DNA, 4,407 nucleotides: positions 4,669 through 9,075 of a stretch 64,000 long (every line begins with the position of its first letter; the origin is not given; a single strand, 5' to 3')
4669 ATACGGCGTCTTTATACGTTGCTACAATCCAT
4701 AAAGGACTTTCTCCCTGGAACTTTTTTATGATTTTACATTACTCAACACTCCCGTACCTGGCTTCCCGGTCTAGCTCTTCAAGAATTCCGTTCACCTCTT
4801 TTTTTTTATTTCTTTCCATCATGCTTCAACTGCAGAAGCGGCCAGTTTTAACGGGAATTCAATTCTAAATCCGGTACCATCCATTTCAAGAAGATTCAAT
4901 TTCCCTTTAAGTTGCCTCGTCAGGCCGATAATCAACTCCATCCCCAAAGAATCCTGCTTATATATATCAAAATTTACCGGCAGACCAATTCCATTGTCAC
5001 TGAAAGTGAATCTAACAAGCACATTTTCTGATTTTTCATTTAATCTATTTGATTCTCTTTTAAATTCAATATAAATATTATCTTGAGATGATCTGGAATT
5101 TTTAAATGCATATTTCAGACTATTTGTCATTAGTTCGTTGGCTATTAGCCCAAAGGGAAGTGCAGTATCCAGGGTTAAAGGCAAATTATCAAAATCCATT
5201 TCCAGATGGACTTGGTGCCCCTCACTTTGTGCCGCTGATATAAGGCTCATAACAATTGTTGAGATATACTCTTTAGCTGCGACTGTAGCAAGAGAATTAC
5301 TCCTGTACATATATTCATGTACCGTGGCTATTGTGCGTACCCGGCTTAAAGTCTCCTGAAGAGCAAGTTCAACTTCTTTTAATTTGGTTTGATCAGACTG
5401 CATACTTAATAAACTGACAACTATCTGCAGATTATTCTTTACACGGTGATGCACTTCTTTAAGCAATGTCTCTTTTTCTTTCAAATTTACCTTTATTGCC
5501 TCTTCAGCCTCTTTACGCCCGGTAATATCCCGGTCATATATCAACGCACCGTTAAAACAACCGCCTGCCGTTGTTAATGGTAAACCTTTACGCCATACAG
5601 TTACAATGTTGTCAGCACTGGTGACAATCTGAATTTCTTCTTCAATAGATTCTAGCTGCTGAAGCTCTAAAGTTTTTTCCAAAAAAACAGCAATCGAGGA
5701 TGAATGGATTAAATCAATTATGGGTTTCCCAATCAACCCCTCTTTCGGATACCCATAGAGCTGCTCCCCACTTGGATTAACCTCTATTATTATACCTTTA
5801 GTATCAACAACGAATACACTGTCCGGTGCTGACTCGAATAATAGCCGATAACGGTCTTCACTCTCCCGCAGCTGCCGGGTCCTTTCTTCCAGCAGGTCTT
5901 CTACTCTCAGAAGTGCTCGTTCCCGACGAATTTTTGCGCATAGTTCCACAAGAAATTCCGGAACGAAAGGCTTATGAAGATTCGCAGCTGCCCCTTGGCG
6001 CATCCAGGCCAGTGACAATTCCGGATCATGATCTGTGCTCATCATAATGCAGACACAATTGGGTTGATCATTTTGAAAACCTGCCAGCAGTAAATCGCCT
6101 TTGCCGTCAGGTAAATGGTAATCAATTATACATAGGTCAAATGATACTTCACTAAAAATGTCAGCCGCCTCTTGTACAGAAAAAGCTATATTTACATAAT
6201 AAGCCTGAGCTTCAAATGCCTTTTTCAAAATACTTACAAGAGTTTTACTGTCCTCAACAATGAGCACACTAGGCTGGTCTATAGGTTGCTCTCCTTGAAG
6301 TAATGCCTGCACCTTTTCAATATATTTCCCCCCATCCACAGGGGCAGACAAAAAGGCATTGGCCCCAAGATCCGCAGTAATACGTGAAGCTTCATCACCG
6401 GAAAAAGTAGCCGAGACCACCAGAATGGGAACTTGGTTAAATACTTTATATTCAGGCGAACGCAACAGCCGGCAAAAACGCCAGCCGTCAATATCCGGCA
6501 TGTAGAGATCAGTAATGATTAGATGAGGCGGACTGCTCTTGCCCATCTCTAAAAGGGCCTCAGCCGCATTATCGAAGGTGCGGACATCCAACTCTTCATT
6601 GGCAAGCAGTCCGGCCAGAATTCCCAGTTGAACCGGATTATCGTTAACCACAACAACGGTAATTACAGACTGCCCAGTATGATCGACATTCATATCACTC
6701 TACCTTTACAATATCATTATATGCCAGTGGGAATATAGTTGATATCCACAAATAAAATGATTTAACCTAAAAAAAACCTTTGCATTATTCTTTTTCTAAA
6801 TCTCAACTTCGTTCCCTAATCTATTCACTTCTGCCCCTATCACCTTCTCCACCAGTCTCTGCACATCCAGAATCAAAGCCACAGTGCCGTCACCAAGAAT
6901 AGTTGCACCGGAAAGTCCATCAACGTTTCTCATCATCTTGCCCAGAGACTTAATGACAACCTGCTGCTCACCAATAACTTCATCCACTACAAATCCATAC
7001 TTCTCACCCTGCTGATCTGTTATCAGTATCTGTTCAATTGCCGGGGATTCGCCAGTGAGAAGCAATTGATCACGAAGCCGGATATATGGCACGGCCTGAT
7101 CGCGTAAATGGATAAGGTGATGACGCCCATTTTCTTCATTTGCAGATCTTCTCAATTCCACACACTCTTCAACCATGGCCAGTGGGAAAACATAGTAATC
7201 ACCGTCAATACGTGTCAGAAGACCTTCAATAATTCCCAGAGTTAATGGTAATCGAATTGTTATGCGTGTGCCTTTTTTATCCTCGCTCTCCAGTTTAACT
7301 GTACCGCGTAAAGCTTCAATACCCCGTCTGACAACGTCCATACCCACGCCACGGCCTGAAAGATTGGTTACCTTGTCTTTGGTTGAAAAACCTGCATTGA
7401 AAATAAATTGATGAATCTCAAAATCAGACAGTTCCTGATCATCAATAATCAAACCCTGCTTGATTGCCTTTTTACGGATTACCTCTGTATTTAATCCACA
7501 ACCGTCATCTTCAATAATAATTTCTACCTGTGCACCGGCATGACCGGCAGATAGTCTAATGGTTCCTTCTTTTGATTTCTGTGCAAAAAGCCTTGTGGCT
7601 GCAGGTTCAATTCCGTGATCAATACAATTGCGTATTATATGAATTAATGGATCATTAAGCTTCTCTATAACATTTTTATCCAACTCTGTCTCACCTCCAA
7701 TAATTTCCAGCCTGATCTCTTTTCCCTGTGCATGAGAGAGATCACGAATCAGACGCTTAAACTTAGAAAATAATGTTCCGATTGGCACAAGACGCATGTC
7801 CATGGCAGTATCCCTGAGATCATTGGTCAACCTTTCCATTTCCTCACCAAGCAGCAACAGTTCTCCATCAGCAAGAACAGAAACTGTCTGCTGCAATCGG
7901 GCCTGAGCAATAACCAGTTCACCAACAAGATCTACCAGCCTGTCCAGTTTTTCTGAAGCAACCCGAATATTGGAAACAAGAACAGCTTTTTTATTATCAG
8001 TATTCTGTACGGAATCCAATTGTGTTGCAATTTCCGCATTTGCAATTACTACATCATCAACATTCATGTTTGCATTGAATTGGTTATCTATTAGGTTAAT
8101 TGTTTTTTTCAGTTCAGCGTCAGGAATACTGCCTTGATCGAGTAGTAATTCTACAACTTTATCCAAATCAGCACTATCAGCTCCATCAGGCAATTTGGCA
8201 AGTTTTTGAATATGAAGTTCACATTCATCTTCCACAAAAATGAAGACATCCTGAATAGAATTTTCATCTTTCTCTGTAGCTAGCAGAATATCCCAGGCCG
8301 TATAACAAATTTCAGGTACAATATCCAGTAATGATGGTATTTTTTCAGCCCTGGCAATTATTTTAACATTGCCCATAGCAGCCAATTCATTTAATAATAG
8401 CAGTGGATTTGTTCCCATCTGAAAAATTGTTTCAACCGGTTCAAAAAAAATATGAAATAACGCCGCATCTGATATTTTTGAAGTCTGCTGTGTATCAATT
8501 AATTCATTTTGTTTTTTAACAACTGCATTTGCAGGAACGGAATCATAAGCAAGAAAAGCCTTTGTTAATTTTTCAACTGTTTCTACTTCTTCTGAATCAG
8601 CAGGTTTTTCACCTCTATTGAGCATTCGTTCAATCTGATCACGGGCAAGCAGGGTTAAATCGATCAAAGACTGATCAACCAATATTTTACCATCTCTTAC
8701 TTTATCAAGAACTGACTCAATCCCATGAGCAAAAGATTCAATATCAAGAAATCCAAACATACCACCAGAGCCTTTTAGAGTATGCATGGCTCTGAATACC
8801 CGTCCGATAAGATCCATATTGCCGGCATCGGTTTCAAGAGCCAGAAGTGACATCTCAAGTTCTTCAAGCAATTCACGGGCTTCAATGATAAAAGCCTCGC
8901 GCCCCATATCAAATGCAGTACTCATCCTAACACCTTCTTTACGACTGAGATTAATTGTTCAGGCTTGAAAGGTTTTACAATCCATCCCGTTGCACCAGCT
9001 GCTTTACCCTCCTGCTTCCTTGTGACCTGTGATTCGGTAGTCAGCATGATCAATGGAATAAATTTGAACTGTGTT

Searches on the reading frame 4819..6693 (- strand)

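Call 11: search_protein_families(library=pfam, proteins=[window:4819-6693:-], max_evalue=0.001)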
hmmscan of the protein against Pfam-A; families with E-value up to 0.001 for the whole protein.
window:4819-6693:- (624 aa): 9 families
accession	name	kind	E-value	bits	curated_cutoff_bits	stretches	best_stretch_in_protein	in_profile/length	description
PF00072.30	Response_reg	-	7.7e-35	119.9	30.2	2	13-128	1-110/111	Response regulator receiver domain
PF07568.18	HisKA_2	-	2.8e-24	85.4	22.3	1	413-487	1-75/76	Histidine kinase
PF00989.32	PAS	-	8.3e-13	48.8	22.6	1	281-346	2-70/113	PAS fold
PF13426.13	PAS_9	-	1.2e-10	42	27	1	290-391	1-102/103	PAS domain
PF13188.13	PAS_8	-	7.8e-10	38.7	21.8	1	281-329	2-47/65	PAS domain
PF08448.16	PAS_4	-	8.6e-10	39.3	23.1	1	286-394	1-109/110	PAS fold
PF07536.20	HWE_HK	-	7.2e-05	23.9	22.8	1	413-467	1-53/83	HWE histidine kinase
PF02518.31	HATPase_c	-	0.00016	22.5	26.4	1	516-616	8-110/111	Histidine kinase-, DNA gyrase B-, and HSP90-like ATPase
PF23198.2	PDE8A_N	-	0.00034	21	29.6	0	153-192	23-62/147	PDE8A-like, N-terminal domain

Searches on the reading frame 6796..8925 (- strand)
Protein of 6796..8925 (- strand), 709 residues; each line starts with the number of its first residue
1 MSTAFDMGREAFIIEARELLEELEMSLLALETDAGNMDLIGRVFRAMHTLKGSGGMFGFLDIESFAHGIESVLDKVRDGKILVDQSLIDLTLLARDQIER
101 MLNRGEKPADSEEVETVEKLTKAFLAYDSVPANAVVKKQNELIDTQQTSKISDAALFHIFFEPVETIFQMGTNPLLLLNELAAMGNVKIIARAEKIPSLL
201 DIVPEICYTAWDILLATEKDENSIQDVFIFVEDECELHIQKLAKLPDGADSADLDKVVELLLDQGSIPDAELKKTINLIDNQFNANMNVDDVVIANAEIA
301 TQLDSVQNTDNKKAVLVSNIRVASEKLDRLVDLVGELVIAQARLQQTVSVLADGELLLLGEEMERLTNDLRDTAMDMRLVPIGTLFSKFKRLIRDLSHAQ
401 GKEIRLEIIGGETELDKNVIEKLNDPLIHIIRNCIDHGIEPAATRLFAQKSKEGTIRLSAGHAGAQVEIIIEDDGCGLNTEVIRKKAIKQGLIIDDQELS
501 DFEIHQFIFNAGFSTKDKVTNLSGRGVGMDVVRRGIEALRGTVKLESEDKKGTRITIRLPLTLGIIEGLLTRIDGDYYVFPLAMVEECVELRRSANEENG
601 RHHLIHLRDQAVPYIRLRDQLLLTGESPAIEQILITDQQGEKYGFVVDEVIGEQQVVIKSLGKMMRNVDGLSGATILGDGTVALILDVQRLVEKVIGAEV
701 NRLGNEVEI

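Call 11: search_protein_families(library=pfam, proteins=[window:6796-8925:-], max_evalue=0.001)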
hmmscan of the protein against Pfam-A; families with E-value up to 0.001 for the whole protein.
window:6796-8925:- (709 aa): 4 families
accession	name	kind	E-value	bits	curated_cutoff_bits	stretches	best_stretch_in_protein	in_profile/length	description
PF01584.24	CheW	-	1.6e-26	93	23.5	1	567-693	1-135/138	CheW-like domain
PF02518.31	HATPase_c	-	3.5e-19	69.7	26.4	1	425-562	4-110/111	Histidine kinase-, DNA gyrase B-, and HSP90-like ATPase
PF01627.28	Hpt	-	3.9e-14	53.1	24.6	1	10-102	4-78/84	Hpt domain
PF02895.20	H-kinase_dim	-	2.3e-12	47.6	23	1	319-377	3-68/68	Signal transducing histidine kinase, homodimeric domain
